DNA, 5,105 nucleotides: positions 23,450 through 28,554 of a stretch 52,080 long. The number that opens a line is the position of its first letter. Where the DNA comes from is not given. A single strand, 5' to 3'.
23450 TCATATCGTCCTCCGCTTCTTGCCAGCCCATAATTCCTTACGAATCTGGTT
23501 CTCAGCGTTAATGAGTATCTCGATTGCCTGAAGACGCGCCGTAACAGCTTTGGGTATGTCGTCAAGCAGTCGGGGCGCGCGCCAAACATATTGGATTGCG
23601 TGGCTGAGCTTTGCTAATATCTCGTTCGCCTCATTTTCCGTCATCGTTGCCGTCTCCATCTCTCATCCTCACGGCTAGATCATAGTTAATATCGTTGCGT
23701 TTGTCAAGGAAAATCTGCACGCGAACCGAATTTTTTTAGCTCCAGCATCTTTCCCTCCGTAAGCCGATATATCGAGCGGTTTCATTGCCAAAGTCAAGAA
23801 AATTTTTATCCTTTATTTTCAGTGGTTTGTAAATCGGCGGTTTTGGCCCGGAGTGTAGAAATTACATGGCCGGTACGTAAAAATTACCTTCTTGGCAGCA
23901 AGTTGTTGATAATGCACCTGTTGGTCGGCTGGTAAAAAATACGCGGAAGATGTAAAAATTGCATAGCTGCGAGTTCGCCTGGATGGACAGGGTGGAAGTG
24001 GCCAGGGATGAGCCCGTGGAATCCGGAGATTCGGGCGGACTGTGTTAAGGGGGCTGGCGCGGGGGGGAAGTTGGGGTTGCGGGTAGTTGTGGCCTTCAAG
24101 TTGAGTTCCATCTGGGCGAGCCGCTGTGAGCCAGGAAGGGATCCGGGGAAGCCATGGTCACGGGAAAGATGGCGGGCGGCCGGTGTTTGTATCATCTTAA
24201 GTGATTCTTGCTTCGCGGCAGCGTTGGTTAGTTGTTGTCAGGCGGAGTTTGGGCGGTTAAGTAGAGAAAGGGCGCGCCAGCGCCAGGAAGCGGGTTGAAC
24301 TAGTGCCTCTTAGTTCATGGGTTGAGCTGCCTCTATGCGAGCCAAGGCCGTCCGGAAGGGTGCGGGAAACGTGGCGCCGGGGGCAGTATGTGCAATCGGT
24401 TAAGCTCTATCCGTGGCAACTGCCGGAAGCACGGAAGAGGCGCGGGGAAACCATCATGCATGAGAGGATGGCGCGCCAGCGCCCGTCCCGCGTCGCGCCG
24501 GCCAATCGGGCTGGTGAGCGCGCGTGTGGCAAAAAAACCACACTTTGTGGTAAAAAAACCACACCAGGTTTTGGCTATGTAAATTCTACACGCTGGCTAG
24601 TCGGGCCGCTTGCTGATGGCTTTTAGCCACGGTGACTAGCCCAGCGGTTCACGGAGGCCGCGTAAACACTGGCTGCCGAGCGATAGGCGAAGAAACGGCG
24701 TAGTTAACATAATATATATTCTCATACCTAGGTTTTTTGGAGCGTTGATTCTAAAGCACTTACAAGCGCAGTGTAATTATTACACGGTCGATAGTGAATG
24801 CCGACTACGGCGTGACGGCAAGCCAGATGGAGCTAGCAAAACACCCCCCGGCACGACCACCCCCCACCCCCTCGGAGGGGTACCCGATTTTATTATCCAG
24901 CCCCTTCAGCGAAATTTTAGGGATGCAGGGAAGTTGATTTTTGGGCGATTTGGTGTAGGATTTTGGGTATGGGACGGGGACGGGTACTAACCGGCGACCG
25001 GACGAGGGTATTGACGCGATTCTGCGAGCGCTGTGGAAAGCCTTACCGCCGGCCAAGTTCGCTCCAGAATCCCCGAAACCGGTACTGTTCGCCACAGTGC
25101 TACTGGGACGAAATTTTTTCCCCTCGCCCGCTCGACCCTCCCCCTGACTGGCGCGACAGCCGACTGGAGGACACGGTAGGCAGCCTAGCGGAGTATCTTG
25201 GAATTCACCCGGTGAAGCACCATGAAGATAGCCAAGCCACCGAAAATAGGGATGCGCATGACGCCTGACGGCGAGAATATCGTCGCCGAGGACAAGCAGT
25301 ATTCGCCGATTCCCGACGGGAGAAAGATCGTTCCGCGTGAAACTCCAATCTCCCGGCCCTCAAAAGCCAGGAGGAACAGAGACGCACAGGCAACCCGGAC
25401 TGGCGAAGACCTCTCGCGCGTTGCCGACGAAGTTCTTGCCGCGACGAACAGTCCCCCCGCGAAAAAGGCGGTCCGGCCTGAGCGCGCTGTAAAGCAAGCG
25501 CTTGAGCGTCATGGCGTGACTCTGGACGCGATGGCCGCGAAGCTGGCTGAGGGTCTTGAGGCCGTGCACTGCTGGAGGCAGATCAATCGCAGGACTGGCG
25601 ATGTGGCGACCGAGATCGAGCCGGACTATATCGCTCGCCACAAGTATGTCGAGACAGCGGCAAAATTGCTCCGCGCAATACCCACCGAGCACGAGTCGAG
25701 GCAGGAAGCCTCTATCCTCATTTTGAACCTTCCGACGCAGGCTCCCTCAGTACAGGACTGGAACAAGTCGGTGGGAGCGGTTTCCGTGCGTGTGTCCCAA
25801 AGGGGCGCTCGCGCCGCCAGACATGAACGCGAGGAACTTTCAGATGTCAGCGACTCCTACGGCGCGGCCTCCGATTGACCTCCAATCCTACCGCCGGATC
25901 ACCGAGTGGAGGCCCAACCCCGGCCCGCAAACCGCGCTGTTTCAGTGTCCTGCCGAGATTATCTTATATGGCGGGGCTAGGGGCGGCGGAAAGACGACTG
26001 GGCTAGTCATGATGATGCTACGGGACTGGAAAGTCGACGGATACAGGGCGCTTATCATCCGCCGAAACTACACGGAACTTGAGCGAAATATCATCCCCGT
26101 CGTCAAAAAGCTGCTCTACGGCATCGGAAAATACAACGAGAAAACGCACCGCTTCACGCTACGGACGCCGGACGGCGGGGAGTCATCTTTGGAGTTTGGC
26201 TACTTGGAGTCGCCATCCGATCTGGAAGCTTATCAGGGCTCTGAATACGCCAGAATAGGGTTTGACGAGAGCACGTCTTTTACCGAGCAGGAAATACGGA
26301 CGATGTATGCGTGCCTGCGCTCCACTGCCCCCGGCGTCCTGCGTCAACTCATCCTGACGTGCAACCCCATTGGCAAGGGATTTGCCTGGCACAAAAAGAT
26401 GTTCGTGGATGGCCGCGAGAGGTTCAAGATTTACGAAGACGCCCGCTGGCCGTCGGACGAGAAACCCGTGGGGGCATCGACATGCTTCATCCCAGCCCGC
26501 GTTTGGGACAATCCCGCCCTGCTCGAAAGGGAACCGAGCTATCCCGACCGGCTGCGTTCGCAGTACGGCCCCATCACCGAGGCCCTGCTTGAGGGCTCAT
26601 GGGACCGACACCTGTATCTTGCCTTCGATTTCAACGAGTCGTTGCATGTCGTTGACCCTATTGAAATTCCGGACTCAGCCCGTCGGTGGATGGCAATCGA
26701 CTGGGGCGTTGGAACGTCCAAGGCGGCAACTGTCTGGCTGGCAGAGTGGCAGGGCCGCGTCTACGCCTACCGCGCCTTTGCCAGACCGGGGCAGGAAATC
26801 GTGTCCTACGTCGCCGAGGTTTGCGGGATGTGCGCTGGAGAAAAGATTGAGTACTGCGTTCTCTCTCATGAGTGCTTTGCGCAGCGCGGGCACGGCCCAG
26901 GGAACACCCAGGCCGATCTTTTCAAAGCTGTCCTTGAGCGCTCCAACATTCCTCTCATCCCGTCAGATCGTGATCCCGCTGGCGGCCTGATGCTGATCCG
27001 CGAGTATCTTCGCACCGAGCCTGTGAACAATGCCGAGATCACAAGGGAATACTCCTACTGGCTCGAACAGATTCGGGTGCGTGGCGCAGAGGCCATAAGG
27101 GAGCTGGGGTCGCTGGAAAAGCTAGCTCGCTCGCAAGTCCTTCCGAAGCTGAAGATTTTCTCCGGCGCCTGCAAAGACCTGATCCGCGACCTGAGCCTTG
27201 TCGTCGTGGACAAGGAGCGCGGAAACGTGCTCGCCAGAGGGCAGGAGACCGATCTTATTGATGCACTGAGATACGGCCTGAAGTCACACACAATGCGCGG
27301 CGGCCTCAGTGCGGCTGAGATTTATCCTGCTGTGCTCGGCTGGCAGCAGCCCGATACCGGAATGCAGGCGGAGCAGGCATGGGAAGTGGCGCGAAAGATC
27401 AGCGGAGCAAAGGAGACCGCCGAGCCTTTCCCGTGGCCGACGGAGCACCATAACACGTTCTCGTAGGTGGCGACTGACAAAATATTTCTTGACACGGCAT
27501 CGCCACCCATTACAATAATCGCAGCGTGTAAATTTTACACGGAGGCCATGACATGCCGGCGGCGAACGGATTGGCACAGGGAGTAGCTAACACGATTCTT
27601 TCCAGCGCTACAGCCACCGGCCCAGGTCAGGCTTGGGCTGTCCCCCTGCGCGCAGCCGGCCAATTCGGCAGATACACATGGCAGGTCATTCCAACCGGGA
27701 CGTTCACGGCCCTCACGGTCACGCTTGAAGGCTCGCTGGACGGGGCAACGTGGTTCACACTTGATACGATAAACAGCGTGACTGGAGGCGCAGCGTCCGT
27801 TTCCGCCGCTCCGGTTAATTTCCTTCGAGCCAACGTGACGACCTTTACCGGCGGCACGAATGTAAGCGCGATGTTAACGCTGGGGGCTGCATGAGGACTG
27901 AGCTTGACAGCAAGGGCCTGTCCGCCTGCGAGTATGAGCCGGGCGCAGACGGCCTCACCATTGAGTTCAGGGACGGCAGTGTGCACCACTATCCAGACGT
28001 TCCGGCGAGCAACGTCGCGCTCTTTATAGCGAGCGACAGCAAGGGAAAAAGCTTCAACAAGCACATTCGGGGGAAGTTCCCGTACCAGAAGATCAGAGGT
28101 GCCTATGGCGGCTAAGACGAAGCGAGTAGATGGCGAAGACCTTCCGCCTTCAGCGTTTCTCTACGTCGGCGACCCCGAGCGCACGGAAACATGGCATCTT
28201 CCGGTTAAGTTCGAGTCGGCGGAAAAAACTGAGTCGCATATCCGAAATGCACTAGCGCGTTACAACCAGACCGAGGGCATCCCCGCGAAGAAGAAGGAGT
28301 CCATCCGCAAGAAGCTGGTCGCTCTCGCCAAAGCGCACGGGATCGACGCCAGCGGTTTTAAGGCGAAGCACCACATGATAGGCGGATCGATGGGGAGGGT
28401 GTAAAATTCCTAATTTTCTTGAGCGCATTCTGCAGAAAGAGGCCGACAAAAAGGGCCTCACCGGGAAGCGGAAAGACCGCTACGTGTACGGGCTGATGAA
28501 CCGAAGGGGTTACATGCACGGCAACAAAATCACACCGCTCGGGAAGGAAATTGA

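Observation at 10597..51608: Genome-wide 13-bp palindrome TGTAA-N3-TTACA, restricted to non-coding or gene-boundary positions: a probable phage regulon signal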

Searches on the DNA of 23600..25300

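Call 34: search_rna_families(source=window, start=23600, end=25300, threshold=evalue, max_evalue=1)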
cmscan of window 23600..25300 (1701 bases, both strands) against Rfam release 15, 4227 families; matches with E-value up to 1: 0.
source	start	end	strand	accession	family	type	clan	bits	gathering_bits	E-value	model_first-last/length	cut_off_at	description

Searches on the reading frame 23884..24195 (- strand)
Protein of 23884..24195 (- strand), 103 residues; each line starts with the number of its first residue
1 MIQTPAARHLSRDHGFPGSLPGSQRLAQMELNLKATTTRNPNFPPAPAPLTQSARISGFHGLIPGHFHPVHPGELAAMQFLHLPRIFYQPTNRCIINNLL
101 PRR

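Call 76: search_protein_families(library=pfam, proteins=[window:23884-24195:-], max_evalue=0.1)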
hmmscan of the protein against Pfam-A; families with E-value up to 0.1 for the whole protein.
window:23884-24195:- (103 aa): 0 families

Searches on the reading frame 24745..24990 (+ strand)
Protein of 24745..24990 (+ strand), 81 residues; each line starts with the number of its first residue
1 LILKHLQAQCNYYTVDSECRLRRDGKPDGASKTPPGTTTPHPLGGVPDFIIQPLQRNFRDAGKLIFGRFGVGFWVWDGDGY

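Call 76: search_protein_families(library=pfam, proteins=[window:24745-24990:+], max_evalue=0.1)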
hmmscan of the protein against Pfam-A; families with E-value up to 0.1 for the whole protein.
window:24745-24990:+ (81 aa): 0 families
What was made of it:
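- Tried and rejected: No Pfam domains, apart from a weak zinc-finger hint in 24963-25268 (call 76).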

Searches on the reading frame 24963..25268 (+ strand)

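Call 76: search_protein_families(library=pfam, proteins=[window:24963-25268:+], max_evalue=0.1)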
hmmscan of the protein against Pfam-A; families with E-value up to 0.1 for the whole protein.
window:24963-25268:+ (101 aa): 1 family
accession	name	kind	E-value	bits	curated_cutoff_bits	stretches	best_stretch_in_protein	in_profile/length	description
PF00096.32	zf-C2H2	-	0.031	15.2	25.2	1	21-35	3-17/23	Zinc finger, C2H2 type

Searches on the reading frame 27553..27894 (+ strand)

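Call 37: search_protein_families(library=pfam, proteins=[window:27553-27894:+], max_evalue=0.05)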
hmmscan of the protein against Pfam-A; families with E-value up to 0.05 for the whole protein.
window:27553-27894:+ (113 aa): 1 family
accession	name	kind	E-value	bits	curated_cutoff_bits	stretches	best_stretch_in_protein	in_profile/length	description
PF22633.2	F5_F8_type_C_2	-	0.047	14.7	27.8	0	13-87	8-83/91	NedA-like, galactose-binding domain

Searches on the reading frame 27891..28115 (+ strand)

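Call 37: search_protein_families(library=pfam, proteins=[window:27891-28115:+], max_evalue=0.05)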
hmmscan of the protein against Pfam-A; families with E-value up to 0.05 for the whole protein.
window:27891-28115:+ (74 aa): 1 family
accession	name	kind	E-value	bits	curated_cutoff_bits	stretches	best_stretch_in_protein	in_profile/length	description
PF13619.11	KTSC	-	1.1e-14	54.3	25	1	7-63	2-58/58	KTSC domain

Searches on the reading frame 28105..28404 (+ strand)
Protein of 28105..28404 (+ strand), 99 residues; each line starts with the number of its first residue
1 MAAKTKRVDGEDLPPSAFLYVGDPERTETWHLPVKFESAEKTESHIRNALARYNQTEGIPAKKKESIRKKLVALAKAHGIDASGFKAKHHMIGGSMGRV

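Call 37: search_protein_families(library=pfam, proteins=[window:28105-28404:+], max_evalue=0.05)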
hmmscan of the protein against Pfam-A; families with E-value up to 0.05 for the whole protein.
window:28105-28404:+ (99 aa): 2 families
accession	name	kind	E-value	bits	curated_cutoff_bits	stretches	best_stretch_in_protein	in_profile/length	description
PF20223.3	DUF6582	-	0.00097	19.9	27.3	1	42-82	37-80/83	Family of unknown function (DUF6582)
PF18953.6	SAP_new25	-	0.044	13.9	26.3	0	68-87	10-29/51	SAP domain-containing new25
